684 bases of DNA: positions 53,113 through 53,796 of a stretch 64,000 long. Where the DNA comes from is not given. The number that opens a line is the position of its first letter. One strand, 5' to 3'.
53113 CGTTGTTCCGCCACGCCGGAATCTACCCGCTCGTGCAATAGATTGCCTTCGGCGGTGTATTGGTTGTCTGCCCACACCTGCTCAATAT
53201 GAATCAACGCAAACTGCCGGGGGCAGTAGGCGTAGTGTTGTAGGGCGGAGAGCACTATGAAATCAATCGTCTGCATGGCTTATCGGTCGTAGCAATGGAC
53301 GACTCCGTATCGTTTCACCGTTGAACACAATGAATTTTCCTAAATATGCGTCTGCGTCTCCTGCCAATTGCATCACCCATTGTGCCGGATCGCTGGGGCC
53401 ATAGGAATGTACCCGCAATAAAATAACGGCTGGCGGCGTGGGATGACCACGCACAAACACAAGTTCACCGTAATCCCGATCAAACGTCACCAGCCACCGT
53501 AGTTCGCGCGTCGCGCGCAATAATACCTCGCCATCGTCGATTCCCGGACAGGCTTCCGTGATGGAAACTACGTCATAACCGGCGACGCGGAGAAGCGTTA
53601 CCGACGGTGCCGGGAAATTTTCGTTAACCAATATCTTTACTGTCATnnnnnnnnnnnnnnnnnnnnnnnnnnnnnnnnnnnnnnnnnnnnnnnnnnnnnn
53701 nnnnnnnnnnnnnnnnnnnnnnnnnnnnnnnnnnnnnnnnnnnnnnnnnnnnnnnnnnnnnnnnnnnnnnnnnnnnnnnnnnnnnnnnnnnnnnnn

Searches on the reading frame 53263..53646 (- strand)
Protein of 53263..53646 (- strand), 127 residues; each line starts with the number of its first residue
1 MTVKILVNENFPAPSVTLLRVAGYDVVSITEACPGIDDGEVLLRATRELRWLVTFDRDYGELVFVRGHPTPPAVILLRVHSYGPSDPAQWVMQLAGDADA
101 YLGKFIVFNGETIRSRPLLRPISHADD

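Call 4: search_protein_families(library=pfam, proteins=[window:53263-53646:-], max_evalue=0.01)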
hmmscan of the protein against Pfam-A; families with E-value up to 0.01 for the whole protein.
window:53263-53646:- (127 aa): 1 family
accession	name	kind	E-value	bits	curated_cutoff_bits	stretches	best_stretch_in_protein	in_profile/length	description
PF18480.7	DUF5615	-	6.9e-21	74.6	23.8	1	4-97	2-94/110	Domain of unknown function (DUF5615)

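Call 8: find_homologous_proteins(query=window:53263-53646:-)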
Query window:53263-53646:- (127 aa): 303 proteins with E <= 0.001 among 323 candidates; the best 120 are listed.
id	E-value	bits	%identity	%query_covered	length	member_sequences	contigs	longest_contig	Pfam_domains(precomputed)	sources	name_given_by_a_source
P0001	1.2e-79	282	100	100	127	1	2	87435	PF18480.8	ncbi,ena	ncbi:MAG: DUF5615 family PIN-like protein [Pseudomonadota bacterium]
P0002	1.4e-59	217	80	100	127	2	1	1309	PF18480.8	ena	-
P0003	2.2e-58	214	74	97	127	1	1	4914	PF18480.8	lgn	-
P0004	1.6e-57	211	75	99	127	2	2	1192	PF18480.8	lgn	-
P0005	4.8e-55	203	70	99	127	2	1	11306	PF18480.8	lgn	-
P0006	3.9e-54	200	72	97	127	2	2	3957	PF18480.8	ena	-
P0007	4.8e-54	200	72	99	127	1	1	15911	PF18480.8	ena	-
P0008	2.5e-53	197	68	100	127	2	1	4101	PF18480.8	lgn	-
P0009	3.3e-47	177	64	98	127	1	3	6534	PF18480.8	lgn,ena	-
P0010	7.8e-47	176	66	94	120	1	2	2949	PF18480.8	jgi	jgi:predicted nuclease of predicted toxin-antitoxin system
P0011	2.1e-46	175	67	97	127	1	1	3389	PF18480.8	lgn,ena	-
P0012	3.2e-45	171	64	98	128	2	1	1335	PF18480.8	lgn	-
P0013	4.1e-45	171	64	97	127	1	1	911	PF18480.8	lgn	-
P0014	4.3e-45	171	64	96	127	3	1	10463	PF18480.8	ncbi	-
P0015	7.9e-45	170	63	94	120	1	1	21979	PF18480.8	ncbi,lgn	-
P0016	2.1e-44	168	67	94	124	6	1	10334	PF18480.8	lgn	-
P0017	5.4e-44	167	59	99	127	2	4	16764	PF18480.8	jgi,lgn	jgi:predicted nuclease of predicted toxin-antitoxin system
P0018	8.1e-44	166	59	99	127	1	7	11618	PF18480.8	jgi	jgi:predicted nuclease of predicted toxin-antitoxin system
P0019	1.2e-43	166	63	94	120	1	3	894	PF18480.8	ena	-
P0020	1.3e-43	166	63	98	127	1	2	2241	PF18480.8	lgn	-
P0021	2.5e-43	165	66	94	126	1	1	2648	PF18480.8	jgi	jgi:predicted nuclease of predicted toxin-antitoxin system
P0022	3.3e-43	164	60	98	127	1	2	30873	PF18480.8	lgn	-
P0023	9.2e-43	163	61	96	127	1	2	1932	PF18480.8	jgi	jgi:predicted nuclease of predicted toxin-antitoxin system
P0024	1.1e-42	163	62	93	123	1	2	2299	PF18480.8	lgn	-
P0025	1.1e-42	163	58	99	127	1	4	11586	PF18480.8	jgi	jgi:predicted nuclease of predicted toxin-antitoxin system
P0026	2.4e-42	162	61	96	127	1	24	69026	PF18480.8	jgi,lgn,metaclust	metaclust:\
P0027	2.9e-42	161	63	94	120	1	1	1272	PF18480.8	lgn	-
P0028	3.1e-42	161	63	96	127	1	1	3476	PF18480.8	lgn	-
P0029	3.3e-42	161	61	96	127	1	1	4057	PF18480.8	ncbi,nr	ncbi:MAG: DUF5615 family PIN-like protein [Methylococcaceae bacterium]|nr:DUF5615 family PIN-like pr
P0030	3.6e-42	161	63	94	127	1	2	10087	PF18480.8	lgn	-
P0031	5.2e-42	161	64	93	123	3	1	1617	PF18480.8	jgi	jgi:predicted nuclease of predicted toxin-antitoxin system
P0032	6.4e-42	160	61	96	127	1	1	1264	PF18480.8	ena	-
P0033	9.5e-42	160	59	94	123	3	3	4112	PF18480.8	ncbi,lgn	-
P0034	1.1e-41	160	59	97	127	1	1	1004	PF18480.8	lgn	-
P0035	2.0e-41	159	57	98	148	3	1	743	PF18480.8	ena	-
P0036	2.3e-41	159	61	97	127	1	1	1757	PF18480.8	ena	-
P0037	3.2e-41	158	57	98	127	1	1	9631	PF18480.8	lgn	-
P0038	5.1e-41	157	61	96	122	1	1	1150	PF18480.8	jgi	-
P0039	7.1e-41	157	61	96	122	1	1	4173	PF18480.8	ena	-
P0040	1.1e-40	156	61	96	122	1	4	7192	PF18480.8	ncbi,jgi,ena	jgi:predicted nuclease of predicted toxin-antitoxin system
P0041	1.2e-40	156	58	96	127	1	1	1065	PF18480.8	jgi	jgi:predicted nuclease of predicted toxin-antitoxin system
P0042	2.4e-40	155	64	94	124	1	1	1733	PF18480.8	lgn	-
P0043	6.1e-40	154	60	96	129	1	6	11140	PF18480.8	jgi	jgi:predicted nuclease of predicted toxin-antitoxin system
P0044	6.8e-40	154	63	94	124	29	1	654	PF18480.8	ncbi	-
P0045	7.8e-40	154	61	96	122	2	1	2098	PF18480.8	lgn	-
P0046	8.1e-40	154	61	96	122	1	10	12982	PF18480.8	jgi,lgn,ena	-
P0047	1.0e-39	153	60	95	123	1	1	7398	PF18480.8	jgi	jgi:predicted nuclease of predicted toxin-antitoxin system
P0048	1.2e-39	153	58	96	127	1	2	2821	PF18480.8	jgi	jgi:predicted nuclease of predicted toxin-antitoxin system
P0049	1.8e-39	152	62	96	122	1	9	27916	PF18480.8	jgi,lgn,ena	-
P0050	1.8e-39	152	59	97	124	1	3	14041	PF18480.8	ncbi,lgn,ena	-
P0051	1.9e-39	152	61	96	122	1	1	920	PF18480.8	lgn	-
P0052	2.1e-39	152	59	97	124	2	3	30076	PF18480.8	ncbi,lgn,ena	-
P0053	2.4e-39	152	60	96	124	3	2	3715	PF18480.8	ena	-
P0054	2.5e-39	152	58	93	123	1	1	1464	PF18480.8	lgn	-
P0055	2.5e-39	152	58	98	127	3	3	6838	PF18480.8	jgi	-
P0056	2.7e-39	152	62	94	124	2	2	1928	PF18480.8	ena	-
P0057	2.7e-39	152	60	97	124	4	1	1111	PF18480.8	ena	-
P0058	2.9e-39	152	62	96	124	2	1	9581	PF18480.8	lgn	-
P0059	3.3e-39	152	59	98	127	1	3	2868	PF18480.8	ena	-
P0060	3.7e-39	151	59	96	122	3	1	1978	PF18480.8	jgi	-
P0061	3.9e-39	151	58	91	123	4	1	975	PF18480.8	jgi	jgi:predicted nuclease of predicted toxin-antitoxin system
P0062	4.1e-39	151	61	94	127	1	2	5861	PF18480.8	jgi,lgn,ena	-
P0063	4.1e-39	151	60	96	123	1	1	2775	PF18480.8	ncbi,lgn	-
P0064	4.5e-39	151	59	98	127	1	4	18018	PF18480.8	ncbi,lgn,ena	-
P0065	4.8e-39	151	61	94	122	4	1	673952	PF18480.8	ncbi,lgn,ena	-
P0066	5.5e-39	151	61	96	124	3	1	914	PF18480.8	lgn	-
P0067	6.0e-39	151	60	94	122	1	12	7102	PF18480.8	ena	-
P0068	6.3e-39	151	60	98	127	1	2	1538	PF18480.8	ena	-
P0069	6.4e-39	151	60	96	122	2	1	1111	PF18480.8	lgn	-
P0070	6.8e-39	151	59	98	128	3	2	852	PF18480.8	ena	-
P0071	8.0e-39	150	58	93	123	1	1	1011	PF18480.8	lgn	-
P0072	9.5e-39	150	61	94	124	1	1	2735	PF18480.8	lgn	-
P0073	9.6e-39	150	61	94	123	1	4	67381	PF18480.8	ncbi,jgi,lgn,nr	ncbi:MAG: hypothetical protein G3I08_08605 [Ferrovum sp.]|jgi:predicted nuclease of predicted toxin-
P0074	1.3e-38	150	60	94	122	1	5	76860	PF18480.8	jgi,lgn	jgi:predicted nuclease of predicted toxin-antitoxin system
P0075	1.3e-38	150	61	96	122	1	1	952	PF18480.8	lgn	-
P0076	1.5e-38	149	61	94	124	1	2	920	PF18480.8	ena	-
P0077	1.7e-38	149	61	94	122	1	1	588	PF18480.8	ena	-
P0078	2.2e-38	149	59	97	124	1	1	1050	PF18480.8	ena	-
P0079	2.4e-38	149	59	97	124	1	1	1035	PF18480.8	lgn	-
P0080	2.8e-38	149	61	96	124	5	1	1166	PF18480.8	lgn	-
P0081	3.4e-38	148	56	94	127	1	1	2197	PF18480.8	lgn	-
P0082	3.7e-38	148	59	98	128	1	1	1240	PF18480.8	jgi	jgi:predicted nuclease of predicted toxin-antitoxin system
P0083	4.5e-38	148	57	100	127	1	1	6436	PF18480.8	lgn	-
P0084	4.5e-38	148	56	93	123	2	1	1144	PF18480.8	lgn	-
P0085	5.1e-38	148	57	94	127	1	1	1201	PF18480.8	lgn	-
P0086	5.7e-38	148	61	94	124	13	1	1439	PF18480.8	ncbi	ncbi:MAG: DUF5615 family PIN-like protein [Planctomycetota bacterium]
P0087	6.4e-38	147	60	94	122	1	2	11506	PF18480.8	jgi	jgi:predicted nuclease of predicted toxin-antitoxin system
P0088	6.4e-38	147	59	94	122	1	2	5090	PF18480.8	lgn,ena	-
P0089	6.4e-38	147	58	96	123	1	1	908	PF18480.8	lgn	-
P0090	7.3e-38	147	59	93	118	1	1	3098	PF18480.8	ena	-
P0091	1.1e-37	147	60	96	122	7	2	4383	PF18480.8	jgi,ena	-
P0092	1.1e-37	147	55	100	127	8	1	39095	PF18480.8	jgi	jgi:predicted nuclease of predicted toxin-antitoxin system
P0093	1.2e-37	147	57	95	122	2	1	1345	PF18480.8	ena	-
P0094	1.3e-37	146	58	94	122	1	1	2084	PF18480.8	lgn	-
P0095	1.6e-37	146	58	94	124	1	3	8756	PF18480.8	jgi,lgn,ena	-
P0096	1.6e-37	146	60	91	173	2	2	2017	PF18480.8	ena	-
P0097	1.8e-37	146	57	96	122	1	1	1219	PF18480.8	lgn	-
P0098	1.9e-37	146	59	97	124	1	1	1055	PF18480.8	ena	-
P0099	2.4e-37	146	60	94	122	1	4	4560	PF18480.8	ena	-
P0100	2.6e-37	145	55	94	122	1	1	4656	PF18480.8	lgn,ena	-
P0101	2.8e-37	145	57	96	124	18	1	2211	PF18480.8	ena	-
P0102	3.0e-37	145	54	93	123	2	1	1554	PF18480.8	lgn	-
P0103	3.1e-37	145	59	94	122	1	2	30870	PF18480.8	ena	-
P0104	3.4e-37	145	58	94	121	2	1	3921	PF18480.8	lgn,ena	-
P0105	3.7e-37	145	57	96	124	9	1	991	PF18480.8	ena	-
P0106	4.1e-37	145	60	94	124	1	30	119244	PF18480.8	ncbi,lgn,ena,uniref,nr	ncbi:DUF5615 family PIN-like protein [Ferrovum sp.]|uniref:DUF5615 family PIN-like protein n=1 Tax=F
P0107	4.6e-37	145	54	97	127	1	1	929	PF18480.8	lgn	-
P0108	4.8e-37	145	60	94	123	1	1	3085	PF18480.8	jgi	jgi:predicted nuclease of predicted toxin-antitoxin system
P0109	5.9e-37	144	62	94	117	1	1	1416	PF18480.8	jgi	jgi:predicted nuclease of predicted toxin-antitoxin system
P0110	6.8e-37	144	58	96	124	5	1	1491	PF18480.8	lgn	-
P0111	9.7e-37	144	53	93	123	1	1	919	PF18480.8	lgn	-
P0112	9.9e-37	144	60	96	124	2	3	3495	PF18480.8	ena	-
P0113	1.0e-36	144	59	94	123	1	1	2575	PF18480.8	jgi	jgi:predicted nuclease of predicted toxin-antitoxin system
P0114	1.0e-36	143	57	92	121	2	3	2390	PF18480.8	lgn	-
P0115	1.4e-36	143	59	96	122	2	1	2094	PF18480.8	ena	-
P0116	1.5e-36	143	57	98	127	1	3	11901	PF18480.8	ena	-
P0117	1.7e-36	143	59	94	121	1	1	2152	PF18480.8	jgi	jgi:predicted nuclease of predicted toxin-antitoxin system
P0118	3.1e-36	142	59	94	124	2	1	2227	PF18480.8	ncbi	-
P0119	4.0e-36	142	58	96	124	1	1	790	PF18480.8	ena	-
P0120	4.2e-36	141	57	97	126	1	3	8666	PF18480.8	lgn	-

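Call 9: find_encoding_contigs(protein=P0001, flank=10000, max_places=6)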
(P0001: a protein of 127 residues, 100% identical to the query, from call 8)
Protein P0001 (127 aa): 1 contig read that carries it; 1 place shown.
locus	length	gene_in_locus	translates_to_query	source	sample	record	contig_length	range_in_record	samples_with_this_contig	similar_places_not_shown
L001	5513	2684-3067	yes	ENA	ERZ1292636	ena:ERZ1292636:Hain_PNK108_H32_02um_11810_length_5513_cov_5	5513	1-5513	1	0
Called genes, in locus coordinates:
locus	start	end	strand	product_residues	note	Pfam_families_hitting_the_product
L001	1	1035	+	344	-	?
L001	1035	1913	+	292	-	PF05107:Cas_Cas7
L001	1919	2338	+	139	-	PF01930:Cas_Cas4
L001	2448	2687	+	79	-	PF04255:DUF433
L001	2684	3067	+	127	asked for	PF18480:DUF5615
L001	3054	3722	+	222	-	PF01930:Cas_Cas4, PF12705:PDDEXK_1 (faint)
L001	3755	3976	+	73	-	-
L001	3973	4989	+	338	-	PF01867:Cas_Cas1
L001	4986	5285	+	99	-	PF09827:CRISPR_Cas2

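Call 10: find_encoding_contigs(protein=P0005, flank=6000, max_places=4)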
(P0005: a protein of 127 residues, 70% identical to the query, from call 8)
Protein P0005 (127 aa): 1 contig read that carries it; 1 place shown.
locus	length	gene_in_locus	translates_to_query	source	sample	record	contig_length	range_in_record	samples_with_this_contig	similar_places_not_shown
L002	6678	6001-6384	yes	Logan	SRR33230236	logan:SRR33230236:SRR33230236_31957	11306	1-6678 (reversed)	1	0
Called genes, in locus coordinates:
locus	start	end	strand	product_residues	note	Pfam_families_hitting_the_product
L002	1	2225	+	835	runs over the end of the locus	PF01966:HD (weak), PF18019:Cas3_HD (weak), PF00270:DEAD, PF04851:ResIII (weak), PF00271:Helicase_C (weak), PF22590:Cas3-like_C_2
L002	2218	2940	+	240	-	PF09704:Cas_Cas5d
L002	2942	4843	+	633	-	PF09709:Cas_Csd1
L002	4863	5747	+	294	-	PF05107:Cas_Cas7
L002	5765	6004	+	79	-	PF04255:DUF433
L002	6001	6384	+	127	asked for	PF18480:DUF5615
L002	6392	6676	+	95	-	?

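Call 11: find_encoding_contigs(protein=P0007, flank=6000, max_places=4)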
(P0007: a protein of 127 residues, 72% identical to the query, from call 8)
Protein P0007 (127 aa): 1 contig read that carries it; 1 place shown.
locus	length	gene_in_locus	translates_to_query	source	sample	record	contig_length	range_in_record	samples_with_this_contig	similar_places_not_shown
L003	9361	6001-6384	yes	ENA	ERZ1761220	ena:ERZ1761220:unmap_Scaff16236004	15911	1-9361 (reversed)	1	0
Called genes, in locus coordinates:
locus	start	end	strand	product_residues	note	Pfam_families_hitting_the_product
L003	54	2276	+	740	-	PF01966:HD (weak), PF04851:ResIII, PF00270:DEAD, PF13401:AAA_22 (weak), PF22590:Cas3-like_C_2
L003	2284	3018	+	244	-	PF09704:Cas_Cas5d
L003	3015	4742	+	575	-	PF09709:Cas_Csd1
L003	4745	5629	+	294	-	PF05107:Cas_Cas7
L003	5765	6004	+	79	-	PF04255:DUF433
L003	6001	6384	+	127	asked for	PF18480:DUF5615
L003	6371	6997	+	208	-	PF01930:Cas_Cas4, PF12705:PDDEXK_1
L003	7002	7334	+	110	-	PF21814:DUF6883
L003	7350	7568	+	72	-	PF16277:DUF4926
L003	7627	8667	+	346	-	PF01867:Cas_Cas1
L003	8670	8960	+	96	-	PF09827:CRISPR_Cas2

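Call 13: find_related_loci(query=window:53263-53646:-, collection=genome_contigs, flank=8000)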
Query window:53263-53646:- (127 aa) in genome_contigs; peptide patterns used: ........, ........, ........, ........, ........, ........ (x = any residue, [..] = any of these).
599 stretches matched a pattern (row limit reached: there are more); 431 encode a relative of the query (tblastn E <= 1e-3); the best 80 are kept; 80 distinct loci.
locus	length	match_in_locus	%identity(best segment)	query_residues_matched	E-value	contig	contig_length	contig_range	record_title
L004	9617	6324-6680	68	1-119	5e-50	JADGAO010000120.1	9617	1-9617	MAG: Nitrospinota bacterium isolate nNGHbin12 nNGH_bin12_NODE_120_length_9617_cov_13.458900, whole genome shotgun sequen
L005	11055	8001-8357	60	1-119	6e-46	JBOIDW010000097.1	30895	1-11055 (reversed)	MAG: Gammaproteobacteria bacterium isolate H1-B1_metabat2.bin.5 k127_563301, whole genome shotgun sequence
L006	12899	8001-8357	62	1-119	1e-45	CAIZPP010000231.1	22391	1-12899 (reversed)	MAG: uncultured Methylococcaceae bacterium isolate C-4_bin-130 genome assembly, contig: bin-130:231/344, whole genome sh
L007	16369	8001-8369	59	1-123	2e-44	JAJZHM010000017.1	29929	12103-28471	MAG: Proteobacteria bacterium isolate LL7.bin33 NODE_1231_length_29929_cov_2.777498, whole genome shotgun sequence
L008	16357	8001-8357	61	1-119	5e-44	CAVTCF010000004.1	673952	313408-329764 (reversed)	MAG: uncultured beta proteobacterium isolate MFD01188.bin.1.7 genome assembly, contig: contig_18537, whole genome shotgu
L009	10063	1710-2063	60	1-118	7e-44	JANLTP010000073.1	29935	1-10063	MAG: Burkholderiales bacterium isolate OTE_25_metabat_157_sub OTE_25_k141_194149, whole genome shotgun sequence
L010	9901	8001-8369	61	1-123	2e-43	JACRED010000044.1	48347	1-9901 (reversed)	MAG: Nitrosomonadales bacterium isolate NC_groundwater_1690_Pr3_B-0.1um_58_591 SR-2_scaffold_141_3184024, whole genome s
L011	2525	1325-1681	61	1-119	3e-43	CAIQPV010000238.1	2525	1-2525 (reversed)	MAG: uncultured Nitrosomonadales bacterium isolate AlinenLipids_bin-3794 genome assembly, contig: bin-3794:238/715, whol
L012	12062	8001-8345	57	4-118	7e-42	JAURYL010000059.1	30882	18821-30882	MAG: Pseudomonadota bacterium isolate E2_concoct.bin.75 E2_k141_70523, whole genome shotgun sequence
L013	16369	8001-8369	55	5-127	7e-41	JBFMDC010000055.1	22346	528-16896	MAG: Pseudomonadota bacterium isolate MAG209 MAG209_55, whole genome shotgun sequence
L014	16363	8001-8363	61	5-125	2e-39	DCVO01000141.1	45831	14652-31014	MAG TPA_asm: Thiobacillus sp. UBA2186 UBA2186_contig_22105, whole genome shotgun sequence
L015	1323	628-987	53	1-120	1e-40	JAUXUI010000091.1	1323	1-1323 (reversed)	MAG: Lysobacteraceae bacterium isolate C15_concoct.bin.108 C15_k141_92763, whole genome shotgun sequence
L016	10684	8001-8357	56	1-119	4e-39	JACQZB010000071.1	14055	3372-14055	MAG: Nitrospinota bacterium isolate NC_groundwater_1556_Pr4_S-0.65um_63_8 SR1-18-Sp65_coassembly_scaffold_157381, whole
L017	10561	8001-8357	55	1-119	9e-39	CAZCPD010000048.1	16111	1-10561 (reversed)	MAG TPA_asm: uncultured Rhodocyclaceae bacterium isolate SRP286056_co3_354 genome assembly, contig: NODE_3699_length_161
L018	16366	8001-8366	54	1-123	3e-37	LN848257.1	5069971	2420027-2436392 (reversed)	Thiocapsa sp. KS1 genome assembly Thiocapsa sp. KS1, scaffold THKS1_scaffold1, whole genome shotgun sequence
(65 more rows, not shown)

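Call 42: search_protein_families(library=ncbifam, proteins=[window:53263-53646:-], max_evalue=0.01)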
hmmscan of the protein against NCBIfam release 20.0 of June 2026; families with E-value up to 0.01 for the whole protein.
window:53263-53646:- (127 aa): 0 families

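Call 43: search_solved_structures(query=window:53263-53646:-, max_evalue=1, show_alignments=2)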
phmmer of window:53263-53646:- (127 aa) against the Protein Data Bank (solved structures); distinct sequences matched with E-value up to 1: 0.

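Call 64: search_protein_families(library=padloc, proteins=[window:53263-53646:-], max_evalue=0.01)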
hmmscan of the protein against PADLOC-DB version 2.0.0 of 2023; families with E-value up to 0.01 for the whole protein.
window:53263-53646:- (127 aa): 0 families

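Call 65: predict_structure(alignment_id=A1)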
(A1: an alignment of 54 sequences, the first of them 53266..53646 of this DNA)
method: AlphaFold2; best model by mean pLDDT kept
length: 127 residues; sequences in the alignment: 54
mean_pLDDT: 90.0   pTM: 0.85
mean pLDDT of the five models: 90.0, 89.7, 89.2, 88.8, 87.0
residues with pLDDT >= 90: 99; 70-90: 20; 50-70: 4; < 50: 4
segments of 3 or more residues with pLDDT < 50: 124-127
pLDDT, mean of each block of 10 residues (from residue 1): 89 94 95 92 94 94 91 94 93 92 94 89 47
secondary structure, 60 per line:
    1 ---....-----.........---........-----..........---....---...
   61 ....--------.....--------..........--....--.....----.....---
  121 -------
elements in order: E4-7 H13-21 E25-28 H29-32 H38-47 E51-54 H58-64 E73-77 H86-95 H98-101 E104-108 E113-117

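Call 67: fold_search(model_id=the predicted structure, library=pdb)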
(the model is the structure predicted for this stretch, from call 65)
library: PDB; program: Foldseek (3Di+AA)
matches with E <= 10: 542; with E <= 0.001: 0
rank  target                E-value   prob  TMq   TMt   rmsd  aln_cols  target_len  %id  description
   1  8q2i_H                1.1e-01  0.77  0.44  0.15   7.6       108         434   13  Crystal structure of Ser33 in complex 2HG (2-hydroxyglutarate) and Serine (released 2025-02-12)
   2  5n0g                  1.2e-01  0.47  0.39  0.27   8.0       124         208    8  Crystal Structure of CobH T85A (precorrin-8x methyl mutase) complexed with C5 allyl-HBA (released 2018-02-14)
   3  1nip_A                1.7e-01  0.10  0.24  0.14  12.4       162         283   10  CRYSTALLOGRAPHIC STRUCTURE OF THE NITROGENASE IRON PROTEIN FROM AZOTOBACTER VINELANDII (released 1993-10-31)
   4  5oql_P                1.9e-01  0.09  0.22  0.17  11.3       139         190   14  Cryo-EM structure of the 90S pre-ribosome from Chaetomium thermophilum (released 2017-10-11)
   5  7ulh_D                2.0e-01  0.11  0.27  0.16  15.5       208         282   12  Crystal Structure of a Short chain dehydrogenase from Mycobacterium avium 104 (released 2022-04-13)
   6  8pis_A                2.2e-01  0.51  0.41  0.15   7.8       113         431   12  Crystal structure of Ser33 in complex with L-Serine (released 2025-01-15)
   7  8q2i_F                2.3e-01  0.51  0.41  0.14   7.9       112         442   11  Crystal structure of Ser33 in complex 2HG (2-hydroxyglutarate) and Serine (released 2025-02-12)
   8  7nac_a                2.5e-01  0.28  0.38  0.26   6.8       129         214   10  State E2 nucleolar 60S ribosomal biogenesis intermediate - Composite model (released 2022-11-09)
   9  8q2i_G                2.6e-01  0.44  0.40  0.15   8.0       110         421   11  Crystal structure of Ser33 in complex 2HG (2-hydroxyglutarate) and Serine (released 2025-02-12)
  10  4wzb_E                2.6e-01  0.09  0.26  0.17  12.4       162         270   12  Crystal Structure of MgAMPPCP-bound Av2-Av1 complex (released 2015-02-25)
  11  4j1q                  2.8e-01  0.38  0.48  0.19   8.1       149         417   12  Crystal structure of a ketoreductase domain from the bacillaene assembly line (released 2014-03-19)
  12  1vi5_B                3.4e-01  0.13  0.28  0.21   8.1       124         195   13  Crystal structure of ribosomal protein S2P (released 2003-12-30)
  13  9lbr_MODEL_1_A        4.1e-01  0.51  0.47  0.48   4.7       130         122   15  Response regulator RR468 mutant M56A (released 2026-01-14)
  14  2qjw_C                4.1e-01  0.15  0.35  0.28   9.9       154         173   17  CRYSTAL STRUCTURE OF A PUTATIVE HYDROLASE OF THE ALPHA/BETA SUPERFAMILY (XCC1541) FROM XANTHOMONAS CAMPESTRIS PV. CAMP (released 2007-07-24)
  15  7ulh_A                4.1e-01  0.11  0.32  0.19  15.0       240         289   12  Crystal Structure of a Short chain dehydrogenase from Mycobacterium avium 104 (released 2022-04-13)
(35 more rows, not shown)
